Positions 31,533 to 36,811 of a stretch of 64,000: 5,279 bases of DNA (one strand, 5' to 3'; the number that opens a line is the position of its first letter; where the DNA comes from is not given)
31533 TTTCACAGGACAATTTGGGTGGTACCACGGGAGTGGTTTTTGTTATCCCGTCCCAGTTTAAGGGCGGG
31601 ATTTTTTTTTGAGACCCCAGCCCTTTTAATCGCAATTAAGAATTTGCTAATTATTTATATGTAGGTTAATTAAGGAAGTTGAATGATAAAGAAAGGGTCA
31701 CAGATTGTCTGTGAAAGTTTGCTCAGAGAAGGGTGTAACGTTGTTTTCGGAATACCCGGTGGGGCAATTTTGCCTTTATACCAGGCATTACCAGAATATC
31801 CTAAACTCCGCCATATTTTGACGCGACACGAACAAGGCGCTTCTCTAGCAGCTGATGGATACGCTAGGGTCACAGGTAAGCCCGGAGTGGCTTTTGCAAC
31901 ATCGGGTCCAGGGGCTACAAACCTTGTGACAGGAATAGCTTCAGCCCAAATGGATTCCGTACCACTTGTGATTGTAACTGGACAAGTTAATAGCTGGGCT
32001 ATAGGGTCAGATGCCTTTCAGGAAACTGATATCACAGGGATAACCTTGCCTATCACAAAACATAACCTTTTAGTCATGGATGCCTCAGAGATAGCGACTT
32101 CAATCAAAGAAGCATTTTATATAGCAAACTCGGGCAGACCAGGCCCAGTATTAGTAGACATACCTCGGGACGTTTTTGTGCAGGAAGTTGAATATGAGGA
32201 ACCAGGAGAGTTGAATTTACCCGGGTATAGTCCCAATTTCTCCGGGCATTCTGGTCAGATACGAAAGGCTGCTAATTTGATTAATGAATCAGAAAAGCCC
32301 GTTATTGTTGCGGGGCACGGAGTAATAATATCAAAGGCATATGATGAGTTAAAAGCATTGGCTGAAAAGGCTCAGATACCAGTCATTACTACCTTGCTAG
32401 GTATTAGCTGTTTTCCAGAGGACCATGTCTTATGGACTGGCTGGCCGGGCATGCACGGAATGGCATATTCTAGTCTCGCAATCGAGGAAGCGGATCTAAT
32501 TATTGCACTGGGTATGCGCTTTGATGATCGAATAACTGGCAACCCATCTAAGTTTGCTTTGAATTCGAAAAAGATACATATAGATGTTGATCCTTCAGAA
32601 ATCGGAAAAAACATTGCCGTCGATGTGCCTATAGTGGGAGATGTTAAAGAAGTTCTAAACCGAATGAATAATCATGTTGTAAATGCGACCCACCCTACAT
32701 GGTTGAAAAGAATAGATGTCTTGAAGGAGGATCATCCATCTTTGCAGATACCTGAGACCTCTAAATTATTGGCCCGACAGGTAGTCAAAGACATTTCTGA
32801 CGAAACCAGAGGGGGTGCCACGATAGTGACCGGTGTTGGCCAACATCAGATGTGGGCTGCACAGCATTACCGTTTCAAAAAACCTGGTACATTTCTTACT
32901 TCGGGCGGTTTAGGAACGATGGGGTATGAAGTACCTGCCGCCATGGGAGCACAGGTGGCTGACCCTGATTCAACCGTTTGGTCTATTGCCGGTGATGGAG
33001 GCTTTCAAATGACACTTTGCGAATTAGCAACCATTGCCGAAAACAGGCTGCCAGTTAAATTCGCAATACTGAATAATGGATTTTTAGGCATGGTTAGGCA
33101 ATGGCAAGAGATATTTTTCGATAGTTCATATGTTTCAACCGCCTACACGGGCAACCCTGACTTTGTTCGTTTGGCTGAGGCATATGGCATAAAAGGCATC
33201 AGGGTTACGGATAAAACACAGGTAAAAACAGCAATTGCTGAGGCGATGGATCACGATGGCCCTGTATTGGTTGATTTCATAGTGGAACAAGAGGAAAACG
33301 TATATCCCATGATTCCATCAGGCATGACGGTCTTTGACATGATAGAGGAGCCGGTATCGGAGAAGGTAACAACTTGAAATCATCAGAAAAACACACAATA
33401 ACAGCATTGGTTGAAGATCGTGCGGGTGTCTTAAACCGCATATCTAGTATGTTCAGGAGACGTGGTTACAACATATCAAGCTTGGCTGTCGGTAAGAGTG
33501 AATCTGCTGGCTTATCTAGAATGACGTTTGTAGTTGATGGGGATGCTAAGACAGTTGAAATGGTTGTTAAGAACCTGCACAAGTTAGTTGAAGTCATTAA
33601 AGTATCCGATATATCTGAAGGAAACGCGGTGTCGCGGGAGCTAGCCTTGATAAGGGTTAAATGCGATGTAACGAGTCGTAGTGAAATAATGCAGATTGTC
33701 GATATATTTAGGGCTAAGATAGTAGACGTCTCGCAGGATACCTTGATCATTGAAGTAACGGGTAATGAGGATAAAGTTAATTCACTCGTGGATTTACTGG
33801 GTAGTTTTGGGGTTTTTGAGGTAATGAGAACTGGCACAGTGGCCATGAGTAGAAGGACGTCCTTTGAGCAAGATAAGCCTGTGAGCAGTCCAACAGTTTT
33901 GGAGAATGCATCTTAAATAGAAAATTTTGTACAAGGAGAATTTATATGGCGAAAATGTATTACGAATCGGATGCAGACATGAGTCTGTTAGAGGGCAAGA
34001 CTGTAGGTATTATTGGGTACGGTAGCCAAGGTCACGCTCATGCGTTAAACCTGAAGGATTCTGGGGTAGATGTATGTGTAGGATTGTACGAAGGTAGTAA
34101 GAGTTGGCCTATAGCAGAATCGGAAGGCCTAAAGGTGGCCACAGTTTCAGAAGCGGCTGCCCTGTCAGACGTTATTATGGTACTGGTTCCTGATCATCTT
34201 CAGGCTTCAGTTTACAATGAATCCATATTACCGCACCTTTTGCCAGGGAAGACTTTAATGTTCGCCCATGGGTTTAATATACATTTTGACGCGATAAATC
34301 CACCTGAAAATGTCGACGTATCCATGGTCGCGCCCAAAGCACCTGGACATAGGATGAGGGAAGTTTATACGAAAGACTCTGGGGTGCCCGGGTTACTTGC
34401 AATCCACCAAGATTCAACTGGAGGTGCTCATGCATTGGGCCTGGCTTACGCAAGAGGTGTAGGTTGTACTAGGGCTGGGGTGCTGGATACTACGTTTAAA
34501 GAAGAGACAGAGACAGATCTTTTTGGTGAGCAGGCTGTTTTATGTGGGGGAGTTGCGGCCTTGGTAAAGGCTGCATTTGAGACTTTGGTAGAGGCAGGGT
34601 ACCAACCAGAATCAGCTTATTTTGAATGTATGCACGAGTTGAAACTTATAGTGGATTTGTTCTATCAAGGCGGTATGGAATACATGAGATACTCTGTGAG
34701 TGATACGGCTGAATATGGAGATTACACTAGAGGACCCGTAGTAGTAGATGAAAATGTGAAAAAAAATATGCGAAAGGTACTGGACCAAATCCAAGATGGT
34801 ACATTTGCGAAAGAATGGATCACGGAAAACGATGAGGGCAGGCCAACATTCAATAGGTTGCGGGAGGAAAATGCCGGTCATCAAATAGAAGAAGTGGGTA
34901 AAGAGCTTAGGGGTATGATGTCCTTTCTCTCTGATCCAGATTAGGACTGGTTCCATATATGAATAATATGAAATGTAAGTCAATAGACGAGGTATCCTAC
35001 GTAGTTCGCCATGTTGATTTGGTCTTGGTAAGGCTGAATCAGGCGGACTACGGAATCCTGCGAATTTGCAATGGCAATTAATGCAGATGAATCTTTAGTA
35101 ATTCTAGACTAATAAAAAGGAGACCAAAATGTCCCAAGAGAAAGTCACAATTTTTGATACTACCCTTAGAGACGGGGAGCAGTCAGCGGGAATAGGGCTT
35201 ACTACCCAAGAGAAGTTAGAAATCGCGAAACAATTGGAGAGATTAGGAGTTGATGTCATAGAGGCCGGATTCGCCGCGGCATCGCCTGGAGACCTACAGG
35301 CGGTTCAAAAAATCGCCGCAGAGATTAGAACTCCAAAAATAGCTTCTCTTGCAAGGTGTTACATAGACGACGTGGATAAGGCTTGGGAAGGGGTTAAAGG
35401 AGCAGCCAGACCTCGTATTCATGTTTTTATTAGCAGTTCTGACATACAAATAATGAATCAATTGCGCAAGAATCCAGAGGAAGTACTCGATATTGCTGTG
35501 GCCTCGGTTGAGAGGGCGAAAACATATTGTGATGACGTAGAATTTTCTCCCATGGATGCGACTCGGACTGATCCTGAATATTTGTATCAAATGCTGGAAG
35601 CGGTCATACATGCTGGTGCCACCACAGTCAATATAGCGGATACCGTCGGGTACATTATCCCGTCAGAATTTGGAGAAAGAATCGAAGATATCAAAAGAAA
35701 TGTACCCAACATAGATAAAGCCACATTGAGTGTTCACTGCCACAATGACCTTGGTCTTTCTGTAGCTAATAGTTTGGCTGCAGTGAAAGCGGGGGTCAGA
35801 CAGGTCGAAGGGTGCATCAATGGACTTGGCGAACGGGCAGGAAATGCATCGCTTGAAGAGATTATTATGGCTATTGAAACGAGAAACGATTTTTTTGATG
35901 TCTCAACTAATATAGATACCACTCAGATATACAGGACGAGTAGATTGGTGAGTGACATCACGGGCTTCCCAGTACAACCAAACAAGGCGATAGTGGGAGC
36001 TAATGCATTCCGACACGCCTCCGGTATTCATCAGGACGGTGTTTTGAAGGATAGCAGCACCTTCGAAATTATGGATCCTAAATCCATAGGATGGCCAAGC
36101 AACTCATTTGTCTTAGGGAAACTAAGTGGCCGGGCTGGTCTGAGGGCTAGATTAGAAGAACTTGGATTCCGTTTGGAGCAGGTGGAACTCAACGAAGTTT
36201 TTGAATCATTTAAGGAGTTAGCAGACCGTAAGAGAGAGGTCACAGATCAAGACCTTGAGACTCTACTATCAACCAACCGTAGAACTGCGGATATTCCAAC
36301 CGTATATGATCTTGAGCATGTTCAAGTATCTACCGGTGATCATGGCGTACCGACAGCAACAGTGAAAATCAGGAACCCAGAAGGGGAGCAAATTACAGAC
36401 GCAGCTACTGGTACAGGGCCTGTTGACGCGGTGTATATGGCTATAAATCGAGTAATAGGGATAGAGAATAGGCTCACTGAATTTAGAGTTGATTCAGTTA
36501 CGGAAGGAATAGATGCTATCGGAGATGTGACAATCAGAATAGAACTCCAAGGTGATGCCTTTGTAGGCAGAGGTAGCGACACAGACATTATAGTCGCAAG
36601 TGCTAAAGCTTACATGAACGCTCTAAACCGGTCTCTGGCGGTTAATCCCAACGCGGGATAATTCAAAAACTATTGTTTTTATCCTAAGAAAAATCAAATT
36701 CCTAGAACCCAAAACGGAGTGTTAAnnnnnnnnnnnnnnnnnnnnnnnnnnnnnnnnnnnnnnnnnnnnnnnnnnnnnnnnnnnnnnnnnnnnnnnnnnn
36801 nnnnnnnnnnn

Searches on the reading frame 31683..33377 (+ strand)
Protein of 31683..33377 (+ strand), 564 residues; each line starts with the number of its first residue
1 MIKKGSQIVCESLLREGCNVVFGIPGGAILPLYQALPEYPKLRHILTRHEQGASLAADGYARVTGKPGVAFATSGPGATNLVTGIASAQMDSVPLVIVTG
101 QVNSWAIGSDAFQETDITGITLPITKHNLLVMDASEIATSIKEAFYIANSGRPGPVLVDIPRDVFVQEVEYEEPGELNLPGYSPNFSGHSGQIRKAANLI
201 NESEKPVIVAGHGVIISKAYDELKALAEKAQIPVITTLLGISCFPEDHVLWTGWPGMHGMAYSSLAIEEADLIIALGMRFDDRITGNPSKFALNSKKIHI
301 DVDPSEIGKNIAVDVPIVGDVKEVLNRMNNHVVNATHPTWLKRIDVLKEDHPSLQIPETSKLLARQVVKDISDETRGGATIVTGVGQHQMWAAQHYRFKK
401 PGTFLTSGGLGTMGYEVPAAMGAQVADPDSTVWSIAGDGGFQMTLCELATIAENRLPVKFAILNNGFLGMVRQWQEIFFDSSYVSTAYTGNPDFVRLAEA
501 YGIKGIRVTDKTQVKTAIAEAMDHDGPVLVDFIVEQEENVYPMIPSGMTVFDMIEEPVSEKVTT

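Call 87: search_protein_families(library=pfam, proteins=[window:31683-33377:+], max_evalue=0.000001)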
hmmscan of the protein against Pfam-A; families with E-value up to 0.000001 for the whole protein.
window:31683-33377:+ (564 aa): 3 families
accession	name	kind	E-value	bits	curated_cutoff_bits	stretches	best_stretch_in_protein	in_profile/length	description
PF02775.26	TPP_enzyme_C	-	9.9e-58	194.7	21.9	1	384-532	1-151/151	Thiamine pyrophosphate enzyme, C-terminal TPP binding domain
PF00205.28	TPP_enzyme_M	-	5.7e-48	162.5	30.4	1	193-327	1-136/137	Thiamine pyrophosphate enzyme, central domain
PF02776.23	TPP_enzyme_N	-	1.1e-38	132.1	26.8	1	4-119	2-118/119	Thiamine pyrophosphate enzyme, N-terminal TPP binding domain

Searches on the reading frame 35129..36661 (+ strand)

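Call 39: search_protein_families(library=pfam, proteins=[window:35129-36661:+], max_evalue=0.00001)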
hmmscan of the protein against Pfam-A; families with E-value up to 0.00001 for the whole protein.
window:35129-36661:+ (510 aa): 3 families
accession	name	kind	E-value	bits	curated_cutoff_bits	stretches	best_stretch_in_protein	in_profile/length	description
PF00682.25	HMGL-like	-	8.8e-97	324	29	1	5-274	1-260/260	HMGL-like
PF08502.15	LeuA_dimer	-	1.6e-37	128.7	24.9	1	370-502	1-130/131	LeuA allosteric (dimerisation) domain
PF22617.1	HCS_D2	-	1.7e-27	96.1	27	1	288-368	1-81/82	Homocitrate synthase post-HMGL domain-like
